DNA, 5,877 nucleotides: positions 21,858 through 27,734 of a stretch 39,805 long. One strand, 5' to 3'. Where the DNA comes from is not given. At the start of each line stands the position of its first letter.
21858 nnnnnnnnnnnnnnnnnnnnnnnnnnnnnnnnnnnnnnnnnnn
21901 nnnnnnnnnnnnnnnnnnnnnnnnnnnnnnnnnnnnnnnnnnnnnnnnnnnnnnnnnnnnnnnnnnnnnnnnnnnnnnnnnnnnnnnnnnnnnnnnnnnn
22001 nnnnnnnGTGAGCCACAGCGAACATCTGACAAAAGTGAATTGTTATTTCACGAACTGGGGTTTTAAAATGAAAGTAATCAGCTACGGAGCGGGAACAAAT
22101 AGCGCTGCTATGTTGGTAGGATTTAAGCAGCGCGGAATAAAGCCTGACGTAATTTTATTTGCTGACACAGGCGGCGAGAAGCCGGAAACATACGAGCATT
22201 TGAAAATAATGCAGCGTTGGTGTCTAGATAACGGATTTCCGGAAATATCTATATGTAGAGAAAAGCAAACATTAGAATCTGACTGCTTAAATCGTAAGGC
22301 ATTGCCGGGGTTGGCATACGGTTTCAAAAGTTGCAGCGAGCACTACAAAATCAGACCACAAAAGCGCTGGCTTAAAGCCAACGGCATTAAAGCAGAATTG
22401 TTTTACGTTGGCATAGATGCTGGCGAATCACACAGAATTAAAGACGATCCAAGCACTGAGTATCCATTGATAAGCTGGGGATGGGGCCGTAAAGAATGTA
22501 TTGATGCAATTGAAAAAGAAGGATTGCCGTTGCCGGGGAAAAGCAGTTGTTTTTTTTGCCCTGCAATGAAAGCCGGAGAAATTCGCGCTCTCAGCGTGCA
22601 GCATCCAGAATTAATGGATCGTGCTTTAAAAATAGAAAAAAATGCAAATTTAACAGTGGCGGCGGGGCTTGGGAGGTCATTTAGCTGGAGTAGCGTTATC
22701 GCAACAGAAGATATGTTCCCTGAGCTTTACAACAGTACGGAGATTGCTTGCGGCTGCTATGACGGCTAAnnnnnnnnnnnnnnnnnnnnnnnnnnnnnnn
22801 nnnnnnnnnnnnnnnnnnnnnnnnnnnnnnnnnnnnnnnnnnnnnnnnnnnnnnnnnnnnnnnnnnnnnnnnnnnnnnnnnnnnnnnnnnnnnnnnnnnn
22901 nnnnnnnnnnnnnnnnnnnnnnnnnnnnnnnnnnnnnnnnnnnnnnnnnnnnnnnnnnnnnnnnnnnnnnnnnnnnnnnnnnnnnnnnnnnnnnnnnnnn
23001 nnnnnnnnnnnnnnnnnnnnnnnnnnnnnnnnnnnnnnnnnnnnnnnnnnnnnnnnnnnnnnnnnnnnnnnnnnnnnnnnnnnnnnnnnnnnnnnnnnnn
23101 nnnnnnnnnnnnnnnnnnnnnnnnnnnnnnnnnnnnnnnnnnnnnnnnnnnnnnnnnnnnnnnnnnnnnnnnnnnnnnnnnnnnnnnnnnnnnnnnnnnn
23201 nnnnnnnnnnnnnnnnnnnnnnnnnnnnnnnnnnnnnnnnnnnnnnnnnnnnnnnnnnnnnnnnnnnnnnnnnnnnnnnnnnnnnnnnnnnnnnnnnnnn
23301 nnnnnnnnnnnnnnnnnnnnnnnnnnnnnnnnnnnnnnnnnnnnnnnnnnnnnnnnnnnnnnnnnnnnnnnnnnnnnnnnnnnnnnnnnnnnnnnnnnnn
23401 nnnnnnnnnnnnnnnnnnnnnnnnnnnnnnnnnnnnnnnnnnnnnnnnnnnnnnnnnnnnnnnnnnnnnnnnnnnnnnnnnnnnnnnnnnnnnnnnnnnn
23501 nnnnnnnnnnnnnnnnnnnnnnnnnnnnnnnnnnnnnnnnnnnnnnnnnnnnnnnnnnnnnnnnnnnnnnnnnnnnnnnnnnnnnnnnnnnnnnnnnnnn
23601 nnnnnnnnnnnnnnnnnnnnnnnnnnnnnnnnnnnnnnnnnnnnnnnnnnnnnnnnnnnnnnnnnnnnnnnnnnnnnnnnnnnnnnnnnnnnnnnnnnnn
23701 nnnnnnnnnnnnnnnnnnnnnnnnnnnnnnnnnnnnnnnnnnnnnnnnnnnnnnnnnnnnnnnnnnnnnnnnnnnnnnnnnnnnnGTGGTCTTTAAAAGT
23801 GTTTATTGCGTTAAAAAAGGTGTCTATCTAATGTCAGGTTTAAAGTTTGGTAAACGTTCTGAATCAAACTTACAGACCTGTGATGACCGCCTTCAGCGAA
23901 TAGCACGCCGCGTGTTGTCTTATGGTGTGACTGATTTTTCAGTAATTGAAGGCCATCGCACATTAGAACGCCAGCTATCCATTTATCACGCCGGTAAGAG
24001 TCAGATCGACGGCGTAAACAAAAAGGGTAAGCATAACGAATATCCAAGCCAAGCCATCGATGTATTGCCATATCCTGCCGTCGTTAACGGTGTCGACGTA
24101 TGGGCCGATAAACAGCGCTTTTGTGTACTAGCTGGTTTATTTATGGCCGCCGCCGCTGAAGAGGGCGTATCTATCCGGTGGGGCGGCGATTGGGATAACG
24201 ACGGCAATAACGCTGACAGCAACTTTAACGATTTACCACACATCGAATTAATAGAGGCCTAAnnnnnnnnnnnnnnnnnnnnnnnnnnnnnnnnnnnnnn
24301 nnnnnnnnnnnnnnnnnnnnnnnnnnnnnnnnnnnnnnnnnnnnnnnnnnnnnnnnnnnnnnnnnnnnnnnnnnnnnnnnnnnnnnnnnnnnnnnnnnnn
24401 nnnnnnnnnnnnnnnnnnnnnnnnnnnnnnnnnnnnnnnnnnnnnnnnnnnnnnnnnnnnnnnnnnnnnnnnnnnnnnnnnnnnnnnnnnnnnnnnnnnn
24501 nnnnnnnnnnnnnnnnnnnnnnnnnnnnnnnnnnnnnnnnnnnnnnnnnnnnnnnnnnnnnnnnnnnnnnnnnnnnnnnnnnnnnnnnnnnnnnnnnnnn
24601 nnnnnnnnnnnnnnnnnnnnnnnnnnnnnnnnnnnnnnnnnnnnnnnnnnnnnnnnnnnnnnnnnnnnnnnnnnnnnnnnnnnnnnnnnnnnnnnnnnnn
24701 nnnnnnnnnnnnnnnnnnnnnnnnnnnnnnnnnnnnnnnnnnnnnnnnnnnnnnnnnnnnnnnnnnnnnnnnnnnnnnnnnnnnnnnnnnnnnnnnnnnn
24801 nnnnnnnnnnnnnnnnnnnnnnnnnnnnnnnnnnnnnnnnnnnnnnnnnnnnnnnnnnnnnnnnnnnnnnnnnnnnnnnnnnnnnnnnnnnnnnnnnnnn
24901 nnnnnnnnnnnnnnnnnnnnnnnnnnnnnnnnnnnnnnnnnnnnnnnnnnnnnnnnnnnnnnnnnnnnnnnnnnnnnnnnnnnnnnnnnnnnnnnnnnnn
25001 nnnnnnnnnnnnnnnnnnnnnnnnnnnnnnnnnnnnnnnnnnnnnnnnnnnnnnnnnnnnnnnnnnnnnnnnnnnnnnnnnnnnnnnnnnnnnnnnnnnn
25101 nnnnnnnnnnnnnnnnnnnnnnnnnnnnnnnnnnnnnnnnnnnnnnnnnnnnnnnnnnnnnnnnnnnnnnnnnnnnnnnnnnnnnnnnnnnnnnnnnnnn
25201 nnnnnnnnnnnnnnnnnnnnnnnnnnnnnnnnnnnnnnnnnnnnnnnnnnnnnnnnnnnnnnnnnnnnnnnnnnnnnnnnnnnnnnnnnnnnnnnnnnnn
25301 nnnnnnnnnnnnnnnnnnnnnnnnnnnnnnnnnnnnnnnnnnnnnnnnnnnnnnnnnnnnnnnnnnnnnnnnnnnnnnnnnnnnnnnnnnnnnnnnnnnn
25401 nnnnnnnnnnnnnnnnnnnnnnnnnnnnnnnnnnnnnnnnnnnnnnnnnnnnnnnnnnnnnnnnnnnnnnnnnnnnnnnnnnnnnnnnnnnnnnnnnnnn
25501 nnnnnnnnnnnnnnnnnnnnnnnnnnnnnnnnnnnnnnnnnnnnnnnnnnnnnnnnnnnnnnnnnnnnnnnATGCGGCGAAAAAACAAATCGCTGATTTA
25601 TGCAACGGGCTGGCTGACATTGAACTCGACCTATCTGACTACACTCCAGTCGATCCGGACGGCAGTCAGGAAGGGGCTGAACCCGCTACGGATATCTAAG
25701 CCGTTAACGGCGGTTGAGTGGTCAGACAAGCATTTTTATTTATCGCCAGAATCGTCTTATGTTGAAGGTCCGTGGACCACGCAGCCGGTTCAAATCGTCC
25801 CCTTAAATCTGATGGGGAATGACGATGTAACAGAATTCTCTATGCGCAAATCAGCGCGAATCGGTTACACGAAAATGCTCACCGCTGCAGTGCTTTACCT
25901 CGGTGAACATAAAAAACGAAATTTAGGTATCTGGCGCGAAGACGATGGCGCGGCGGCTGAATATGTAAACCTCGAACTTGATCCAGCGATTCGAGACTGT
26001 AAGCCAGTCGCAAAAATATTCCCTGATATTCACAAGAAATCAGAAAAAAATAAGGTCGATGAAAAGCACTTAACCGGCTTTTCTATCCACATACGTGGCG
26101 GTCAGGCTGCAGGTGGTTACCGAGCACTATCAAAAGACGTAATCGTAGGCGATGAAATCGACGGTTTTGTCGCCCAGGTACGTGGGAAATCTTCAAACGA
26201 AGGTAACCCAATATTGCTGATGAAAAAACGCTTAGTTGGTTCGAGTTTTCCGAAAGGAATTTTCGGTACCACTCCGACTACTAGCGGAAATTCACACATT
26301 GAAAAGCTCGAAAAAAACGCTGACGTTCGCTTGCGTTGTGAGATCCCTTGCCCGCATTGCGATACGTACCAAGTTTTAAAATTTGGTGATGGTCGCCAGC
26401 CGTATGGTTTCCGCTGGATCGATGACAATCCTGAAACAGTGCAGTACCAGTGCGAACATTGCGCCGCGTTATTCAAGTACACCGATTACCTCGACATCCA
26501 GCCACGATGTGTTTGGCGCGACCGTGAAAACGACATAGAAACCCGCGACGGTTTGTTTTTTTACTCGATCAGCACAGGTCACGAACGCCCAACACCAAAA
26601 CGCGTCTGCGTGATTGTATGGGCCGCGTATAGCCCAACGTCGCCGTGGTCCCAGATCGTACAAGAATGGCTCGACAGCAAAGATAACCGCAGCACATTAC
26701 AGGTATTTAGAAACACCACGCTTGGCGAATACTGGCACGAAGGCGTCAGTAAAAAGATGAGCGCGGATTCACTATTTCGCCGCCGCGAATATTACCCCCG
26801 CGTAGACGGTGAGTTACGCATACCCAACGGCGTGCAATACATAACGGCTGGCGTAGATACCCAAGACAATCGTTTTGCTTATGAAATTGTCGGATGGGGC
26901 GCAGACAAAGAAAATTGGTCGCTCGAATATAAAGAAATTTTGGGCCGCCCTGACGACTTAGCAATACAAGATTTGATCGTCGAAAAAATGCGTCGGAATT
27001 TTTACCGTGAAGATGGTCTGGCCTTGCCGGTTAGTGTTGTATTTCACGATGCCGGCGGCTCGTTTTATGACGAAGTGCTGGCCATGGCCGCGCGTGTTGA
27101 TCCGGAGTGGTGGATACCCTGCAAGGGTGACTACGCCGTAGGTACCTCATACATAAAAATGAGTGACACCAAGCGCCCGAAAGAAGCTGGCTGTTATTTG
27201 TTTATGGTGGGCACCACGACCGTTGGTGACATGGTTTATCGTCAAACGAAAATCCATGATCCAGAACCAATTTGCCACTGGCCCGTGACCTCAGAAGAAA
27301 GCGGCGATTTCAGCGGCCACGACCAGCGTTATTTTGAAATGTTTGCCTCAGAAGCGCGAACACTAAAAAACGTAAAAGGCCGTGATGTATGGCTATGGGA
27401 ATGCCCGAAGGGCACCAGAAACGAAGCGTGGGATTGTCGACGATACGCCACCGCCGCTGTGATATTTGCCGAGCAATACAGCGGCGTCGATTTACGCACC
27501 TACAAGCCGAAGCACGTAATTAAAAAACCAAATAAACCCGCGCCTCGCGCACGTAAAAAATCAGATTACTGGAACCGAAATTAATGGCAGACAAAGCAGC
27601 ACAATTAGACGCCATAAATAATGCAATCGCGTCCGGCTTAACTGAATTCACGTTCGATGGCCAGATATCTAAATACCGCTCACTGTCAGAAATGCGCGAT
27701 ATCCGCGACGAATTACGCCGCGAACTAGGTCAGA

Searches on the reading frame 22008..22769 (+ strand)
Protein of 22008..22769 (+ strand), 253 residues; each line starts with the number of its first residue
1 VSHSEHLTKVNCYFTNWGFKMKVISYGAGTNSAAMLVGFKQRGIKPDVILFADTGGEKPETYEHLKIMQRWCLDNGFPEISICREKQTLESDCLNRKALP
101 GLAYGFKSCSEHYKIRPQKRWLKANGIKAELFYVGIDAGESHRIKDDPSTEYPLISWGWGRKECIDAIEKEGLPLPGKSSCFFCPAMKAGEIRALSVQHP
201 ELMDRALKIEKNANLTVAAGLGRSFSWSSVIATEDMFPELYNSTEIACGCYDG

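Call 36: search_protein_families(library=phrogs, proteins=[window:22008-22769:+], max_evalue=0.001)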
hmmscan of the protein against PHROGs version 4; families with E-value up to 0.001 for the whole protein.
window:22008-22769:+ (253 aa): 3 families
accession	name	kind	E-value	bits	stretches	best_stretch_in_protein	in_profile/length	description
phrog_424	-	moron, auxiliary metabolic gene and host takeover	1e-36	127.9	1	20-219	161-374/460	phosphoadenosine phosphosulfate reductase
phrog_15238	-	unknown function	5.3e-05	24.2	1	23-77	15-71/215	-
phrog_28782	-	unknown function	0.0004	21.6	1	131-218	9-102/154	-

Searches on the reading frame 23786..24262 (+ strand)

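Call 36: search_protein_families(library=phrogs, proteins=[window:23786-24262:+], max_evalue=0.001)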
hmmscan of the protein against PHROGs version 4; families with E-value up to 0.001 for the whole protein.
window:23786-24262:+ (158 aa): 4 families
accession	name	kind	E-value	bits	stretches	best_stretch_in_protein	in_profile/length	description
phrog_465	-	lysis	1.5e-36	127.2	1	15-156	39-166/292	endolysin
phrog_6523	-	lysis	2e-06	28.8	1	43-155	31-129/255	endolysin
phrog_5115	-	moron, auxiliary metabolic gene and host takeover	2.6e-06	27.9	1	24-155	8-121/283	ferredoxin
phrog_1768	-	lysis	0.0002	20.1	1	18-151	927-1048/1577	endolysin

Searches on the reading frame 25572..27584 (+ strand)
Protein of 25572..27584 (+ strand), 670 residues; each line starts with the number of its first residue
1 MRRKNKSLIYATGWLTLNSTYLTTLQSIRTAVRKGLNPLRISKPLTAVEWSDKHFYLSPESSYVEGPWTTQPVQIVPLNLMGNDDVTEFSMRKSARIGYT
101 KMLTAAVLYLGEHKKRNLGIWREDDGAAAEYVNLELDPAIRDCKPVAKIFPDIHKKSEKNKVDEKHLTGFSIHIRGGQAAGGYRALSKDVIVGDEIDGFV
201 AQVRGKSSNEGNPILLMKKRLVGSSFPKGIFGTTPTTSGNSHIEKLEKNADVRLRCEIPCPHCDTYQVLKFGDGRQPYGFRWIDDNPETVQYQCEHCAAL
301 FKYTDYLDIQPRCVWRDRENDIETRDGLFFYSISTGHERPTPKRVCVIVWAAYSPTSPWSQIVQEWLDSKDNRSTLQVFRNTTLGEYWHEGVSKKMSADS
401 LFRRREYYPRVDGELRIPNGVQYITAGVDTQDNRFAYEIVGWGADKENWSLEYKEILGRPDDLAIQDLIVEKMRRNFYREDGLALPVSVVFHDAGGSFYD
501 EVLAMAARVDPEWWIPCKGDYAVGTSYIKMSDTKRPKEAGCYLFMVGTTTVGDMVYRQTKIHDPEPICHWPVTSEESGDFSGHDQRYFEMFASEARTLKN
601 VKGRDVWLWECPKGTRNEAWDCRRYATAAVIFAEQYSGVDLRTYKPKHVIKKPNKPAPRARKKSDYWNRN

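Call 35: search_protein_families(library=phrogs, proteins=[window:25572-27584:+], max_evalue=0.001)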
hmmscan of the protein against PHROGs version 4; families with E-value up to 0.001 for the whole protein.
window:25572-27584:+ (670 aa): 8 families
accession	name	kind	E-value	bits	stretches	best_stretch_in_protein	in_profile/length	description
phrog_15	-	head and packaging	8.3e-171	572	1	26-637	336-921/1330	terminase large subunit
phrog_16406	-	unknown function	1.1e-56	193.7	1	239-632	3-384/601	-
phrog_4145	-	head and packaging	1.4e-44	152.9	1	25-228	8-208/209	terminase large subunit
phrog_21311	-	head and packaging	1e-41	144.2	1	126-335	5-209/218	terminase large subunit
phrog_15657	-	unknown function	2.4e-35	123.2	1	321-553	5-229/230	-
phrog_3925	-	head and packaging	1.3e-27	97.4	1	25-149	20-144/150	terminase large subunit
phrog_3028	-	unknown function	5.1e-17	63.4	1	471-633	3-161/203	-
phrog_675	-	head and packaging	1.4e-11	44.4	1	82-299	51-266/576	terminase large subunit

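Call 77: search_dna_similar(query=window:25572-27584:+, collection=phages, mode=protein, max_rows=12)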
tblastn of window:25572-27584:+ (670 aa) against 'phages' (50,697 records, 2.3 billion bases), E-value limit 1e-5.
Records with a match: 478; places in all: 479; records where one place covers at least 80% of the query: 341.
Best place of each record, by identity: <60% 478.
By first word of the organism name: Escherichia 111; Vibrio 66; Pseudomonas 55; Bacteriophage 25; Ralstonia 22; Proteus 19; Enterobacteria 15; Wolbachia 13; Rhodobacter 11; Stx1a-converting 10; and 48 more.
By host as written in the record: - 89; Escherichia coli 43; Pseudomonas aeruginosa 30; Ralstonia solanacearum 20; Proteus mirabilis 13; Rhodobacter capsulatus YW1 11; Escherichia coli ECOR13 10; Escherichia coli str. K-12 substr. MG1655 9; and 147 more.
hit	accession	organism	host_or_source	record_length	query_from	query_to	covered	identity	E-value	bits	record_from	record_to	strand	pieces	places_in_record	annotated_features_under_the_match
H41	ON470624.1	Escherichia phage vB_EcoM-705R4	Escherichia coli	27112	16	643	94%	37.7%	9e-123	408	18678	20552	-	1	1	terminase large subunit | small subunit terminase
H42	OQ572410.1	Pseudomonas phage Y8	Pseudomonas aeruginosa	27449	6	669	99%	35.5%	2e-108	366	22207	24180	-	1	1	record has no annotation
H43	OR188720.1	Pseudomonas phage LPPA33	Pseudomonas aeruginosa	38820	6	669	99%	35.5%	2e-108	366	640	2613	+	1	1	hypothetical protein (x2)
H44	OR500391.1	Vibrio phage Vb_VaM_Valp1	Vibrio anguillarum PF4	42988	3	641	95%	36.0%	1e-108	367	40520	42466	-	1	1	terminase large subunit | terminase small subunit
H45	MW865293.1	Vibrio phage 187P1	Vibrio crassostreae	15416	3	641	95%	35.7%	2e-107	363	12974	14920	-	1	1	terminase large subunit | hypothetical protein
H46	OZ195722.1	Vibrio phage K242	Seawater and oysters mix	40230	16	641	93%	36.1%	2e-106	360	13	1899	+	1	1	terminase large subunit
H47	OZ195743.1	Vibrio phage K243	Seawater and oysters mix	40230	16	641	93%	36.1%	2e-106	360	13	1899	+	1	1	terminase large subunit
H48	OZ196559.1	Vibrio phage K245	Seawater and oysters mix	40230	16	641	93%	36.1%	2e-106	360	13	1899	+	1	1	terminase large subunit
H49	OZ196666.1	Vibrio phage K279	Seawater and oysters mix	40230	16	641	93%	36.1%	2e-106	360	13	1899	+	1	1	terminase large subunit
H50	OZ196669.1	Vibrio phage K280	Seawater and oysters mix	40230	16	641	93%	36.1%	2e-106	360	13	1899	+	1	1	terminase large subunit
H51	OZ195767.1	Vibrio phage K251 g2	Seawater and oysters mix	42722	16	641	93%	36.1%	2e-106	360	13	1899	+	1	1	terminase large subunit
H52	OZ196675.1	Vibrio phage K290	Seawater and oysters mix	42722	16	641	93%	36.1%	2e-106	360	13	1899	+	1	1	terminase large subunit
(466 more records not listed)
